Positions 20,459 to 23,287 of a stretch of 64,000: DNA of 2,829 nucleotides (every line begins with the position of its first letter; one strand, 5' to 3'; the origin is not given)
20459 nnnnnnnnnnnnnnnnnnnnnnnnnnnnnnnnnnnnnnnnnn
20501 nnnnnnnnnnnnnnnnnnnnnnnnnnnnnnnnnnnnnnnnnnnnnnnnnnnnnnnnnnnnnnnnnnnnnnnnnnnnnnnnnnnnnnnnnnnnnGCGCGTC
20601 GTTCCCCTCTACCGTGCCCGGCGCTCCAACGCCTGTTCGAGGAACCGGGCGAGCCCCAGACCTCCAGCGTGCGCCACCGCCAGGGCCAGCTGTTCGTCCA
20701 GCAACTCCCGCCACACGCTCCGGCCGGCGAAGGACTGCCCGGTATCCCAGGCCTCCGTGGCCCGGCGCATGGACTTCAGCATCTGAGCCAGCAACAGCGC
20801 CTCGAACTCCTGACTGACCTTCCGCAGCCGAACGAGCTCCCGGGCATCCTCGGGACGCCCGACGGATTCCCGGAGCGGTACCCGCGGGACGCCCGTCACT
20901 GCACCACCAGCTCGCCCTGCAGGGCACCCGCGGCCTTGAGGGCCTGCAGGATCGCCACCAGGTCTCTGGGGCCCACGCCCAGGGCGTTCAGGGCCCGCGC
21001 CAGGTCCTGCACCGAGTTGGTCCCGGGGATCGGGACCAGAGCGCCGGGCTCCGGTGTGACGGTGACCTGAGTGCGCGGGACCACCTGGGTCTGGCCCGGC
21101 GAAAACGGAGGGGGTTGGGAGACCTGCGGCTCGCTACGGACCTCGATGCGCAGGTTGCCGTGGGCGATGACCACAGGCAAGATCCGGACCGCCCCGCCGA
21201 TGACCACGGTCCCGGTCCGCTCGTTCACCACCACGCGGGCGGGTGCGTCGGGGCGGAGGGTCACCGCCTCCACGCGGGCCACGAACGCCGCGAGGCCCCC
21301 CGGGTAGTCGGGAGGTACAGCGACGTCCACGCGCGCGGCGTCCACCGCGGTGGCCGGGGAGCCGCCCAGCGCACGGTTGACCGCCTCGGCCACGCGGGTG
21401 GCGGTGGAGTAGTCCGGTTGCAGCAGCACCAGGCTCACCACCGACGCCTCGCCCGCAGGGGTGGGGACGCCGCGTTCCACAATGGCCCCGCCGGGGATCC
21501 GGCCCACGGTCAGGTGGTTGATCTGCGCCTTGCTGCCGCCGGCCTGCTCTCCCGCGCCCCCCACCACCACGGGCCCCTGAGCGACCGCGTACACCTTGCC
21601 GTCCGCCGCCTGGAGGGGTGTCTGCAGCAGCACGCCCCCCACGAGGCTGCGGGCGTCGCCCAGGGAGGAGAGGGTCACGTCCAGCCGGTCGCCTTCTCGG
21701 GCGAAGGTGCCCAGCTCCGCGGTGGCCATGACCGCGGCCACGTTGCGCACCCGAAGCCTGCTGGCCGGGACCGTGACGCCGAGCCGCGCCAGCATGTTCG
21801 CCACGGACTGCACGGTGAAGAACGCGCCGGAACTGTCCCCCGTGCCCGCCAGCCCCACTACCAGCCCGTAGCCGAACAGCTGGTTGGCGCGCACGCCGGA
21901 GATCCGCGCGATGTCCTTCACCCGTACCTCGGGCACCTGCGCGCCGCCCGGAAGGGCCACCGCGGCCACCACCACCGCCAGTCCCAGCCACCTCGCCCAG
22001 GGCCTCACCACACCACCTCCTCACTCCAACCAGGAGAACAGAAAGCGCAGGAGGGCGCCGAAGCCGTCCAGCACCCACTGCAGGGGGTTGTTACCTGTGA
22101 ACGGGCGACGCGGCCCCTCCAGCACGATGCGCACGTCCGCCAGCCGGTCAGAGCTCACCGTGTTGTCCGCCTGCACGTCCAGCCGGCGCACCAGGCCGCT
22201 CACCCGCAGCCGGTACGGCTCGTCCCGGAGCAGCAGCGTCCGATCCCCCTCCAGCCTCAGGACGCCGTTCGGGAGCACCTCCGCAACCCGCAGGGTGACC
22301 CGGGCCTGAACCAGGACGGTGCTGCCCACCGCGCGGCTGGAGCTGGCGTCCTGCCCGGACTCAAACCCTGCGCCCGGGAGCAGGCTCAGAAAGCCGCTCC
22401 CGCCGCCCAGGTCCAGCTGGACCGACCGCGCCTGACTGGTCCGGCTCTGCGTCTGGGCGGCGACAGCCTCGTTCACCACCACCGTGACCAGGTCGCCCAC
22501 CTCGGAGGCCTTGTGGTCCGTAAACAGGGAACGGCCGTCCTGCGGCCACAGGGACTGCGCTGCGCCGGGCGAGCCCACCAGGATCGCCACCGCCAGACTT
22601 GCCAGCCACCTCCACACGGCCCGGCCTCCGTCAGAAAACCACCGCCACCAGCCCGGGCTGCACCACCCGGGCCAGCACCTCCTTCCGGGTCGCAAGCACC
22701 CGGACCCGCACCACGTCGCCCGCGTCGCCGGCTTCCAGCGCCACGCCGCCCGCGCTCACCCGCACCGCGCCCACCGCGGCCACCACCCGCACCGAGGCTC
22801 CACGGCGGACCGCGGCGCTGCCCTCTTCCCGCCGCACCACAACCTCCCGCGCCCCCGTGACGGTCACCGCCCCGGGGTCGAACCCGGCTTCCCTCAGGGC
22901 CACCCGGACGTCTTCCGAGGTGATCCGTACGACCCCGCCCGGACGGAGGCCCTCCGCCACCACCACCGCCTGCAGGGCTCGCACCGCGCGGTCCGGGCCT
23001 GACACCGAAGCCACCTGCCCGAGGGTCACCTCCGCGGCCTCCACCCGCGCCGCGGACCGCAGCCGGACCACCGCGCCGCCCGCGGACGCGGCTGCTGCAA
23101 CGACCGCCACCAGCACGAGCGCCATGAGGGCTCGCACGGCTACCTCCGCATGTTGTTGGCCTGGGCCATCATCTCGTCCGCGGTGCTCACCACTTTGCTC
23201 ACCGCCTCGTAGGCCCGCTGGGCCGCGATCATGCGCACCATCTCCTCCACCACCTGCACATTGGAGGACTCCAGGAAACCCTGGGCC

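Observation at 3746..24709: Five near-identical sigma54 promoters drive the flagellar and chemotaxis genes in a Firmicutes-type locus that also has embedded rpoN and a sigma28 late tier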

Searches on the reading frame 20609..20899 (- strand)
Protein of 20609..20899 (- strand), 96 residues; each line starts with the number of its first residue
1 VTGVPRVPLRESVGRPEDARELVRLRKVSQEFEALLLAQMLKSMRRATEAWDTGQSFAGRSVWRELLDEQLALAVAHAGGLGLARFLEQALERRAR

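Call 11: search_protein_families(library=pfam, proteins=[window:20609-20899:-], max_evalue=0.001)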
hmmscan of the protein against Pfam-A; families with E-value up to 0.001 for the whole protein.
window:20609-20899:- (96 aa): 1 family
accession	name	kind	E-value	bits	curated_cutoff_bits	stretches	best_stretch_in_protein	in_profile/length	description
PF10135.14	Rod-binding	-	2.6e-08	34.7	25.1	1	42-88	1-49/51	Rod binding protein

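Call 52: search_protein_families(library=ncbifam, proteins=[window:20609-20899:-], max_evalue=0.01)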
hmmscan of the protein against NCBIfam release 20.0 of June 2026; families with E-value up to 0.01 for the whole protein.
window:20609-20899:- (96 aa): 10 families
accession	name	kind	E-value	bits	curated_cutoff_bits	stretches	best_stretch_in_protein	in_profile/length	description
TIGR02541.1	flagell_FlgJ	equivalog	1.4e-12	48.1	193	1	25-92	23-89/294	flagellar assembly peptidoglycan hydrolase FlgJ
NF009355.0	PRK12710.1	equivalog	1.8e-09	37.2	358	1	25-93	29-99/291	flagellar rod assembly protein/muramidase FlgJ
NF009431.0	PRK12790.1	equivalog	1.3e-08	34.7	110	1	22-85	37-100/115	flagellar assembly peptidoglycan hydrolase FlgJ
NF009358.0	PRK12713.1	equivalog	2.3e-07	30.5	595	1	10-89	27-101/339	flagellar rod assembly protein/muramidase FlgJ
NF009350.0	PRK12708.1-2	equivalog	1.6e-05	25.2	189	1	27-85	32-92/132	peptidoglycan hydrolase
NF009354.0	PRK12709.1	equivalog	4.9e-05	22.9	456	1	25-93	36-102/323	flagellar rod assembly protein/muramidase FlgJ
NF009351.0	PRK12708.1-3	equivalog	0.00047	20.3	183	1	25-86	25-88/129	peptidoglycan hydrolase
NF009357.0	PRK12712.1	equivalog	0.00055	19.4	606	1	24-93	38-105/344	flagellar rod assembly protein/muramidase FlgJ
NF009352.0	PRK12708.1-4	equivalog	0.00067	20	178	1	24-92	27-98/140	peptidoglycan hydrolase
NF009349.0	PRK12708.1-1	equivalog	0.0033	18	141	1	25-92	25-95/97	peptidoglycan hydrolase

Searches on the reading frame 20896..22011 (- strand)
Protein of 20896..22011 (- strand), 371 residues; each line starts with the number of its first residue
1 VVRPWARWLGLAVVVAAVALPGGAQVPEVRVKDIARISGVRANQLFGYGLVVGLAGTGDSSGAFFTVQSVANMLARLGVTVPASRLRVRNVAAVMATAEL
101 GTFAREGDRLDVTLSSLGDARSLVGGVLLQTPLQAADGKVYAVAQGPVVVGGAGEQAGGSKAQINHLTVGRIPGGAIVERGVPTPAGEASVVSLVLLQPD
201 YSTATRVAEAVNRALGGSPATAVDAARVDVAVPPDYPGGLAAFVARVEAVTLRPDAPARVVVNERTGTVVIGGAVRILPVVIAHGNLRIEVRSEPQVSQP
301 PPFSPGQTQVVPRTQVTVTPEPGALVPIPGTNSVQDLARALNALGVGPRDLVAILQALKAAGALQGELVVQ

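Call 61: search_protein_families(library=pfam, proteins=[window:20896-22011:-], max_evalue=0.001)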
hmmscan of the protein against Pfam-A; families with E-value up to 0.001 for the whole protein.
window:20896-22011:- (371 aa): 1 family
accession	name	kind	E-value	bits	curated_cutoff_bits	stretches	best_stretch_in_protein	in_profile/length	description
PF02119.21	FlgI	-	1.4e-134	448.8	25.3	1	30-370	1-343/343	Flagellar P-ring protein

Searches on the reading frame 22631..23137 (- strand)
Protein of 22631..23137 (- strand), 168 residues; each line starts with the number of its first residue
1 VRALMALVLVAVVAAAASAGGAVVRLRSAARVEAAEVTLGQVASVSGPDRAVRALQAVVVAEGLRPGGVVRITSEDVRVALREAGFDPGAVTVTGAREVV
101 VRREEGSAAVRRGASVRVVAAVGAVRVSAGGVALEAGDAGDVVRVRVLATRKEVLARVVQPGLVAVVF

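Call 61: search_protein_families(library=pfam, proteins=[window:22631-23137:-], max_evalue=0.001)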
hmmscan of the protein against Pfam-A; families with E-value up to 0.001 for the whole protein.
window:22631-23137:- (168 aa): 1 family
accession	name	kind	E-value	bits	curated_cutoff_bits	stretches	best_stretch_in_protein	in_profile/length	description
PF13144.11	ChapFlgA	-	4.6e-11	43.3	23.8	1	107-166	63-122/122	Chaperone for flagella basal body P-ring formation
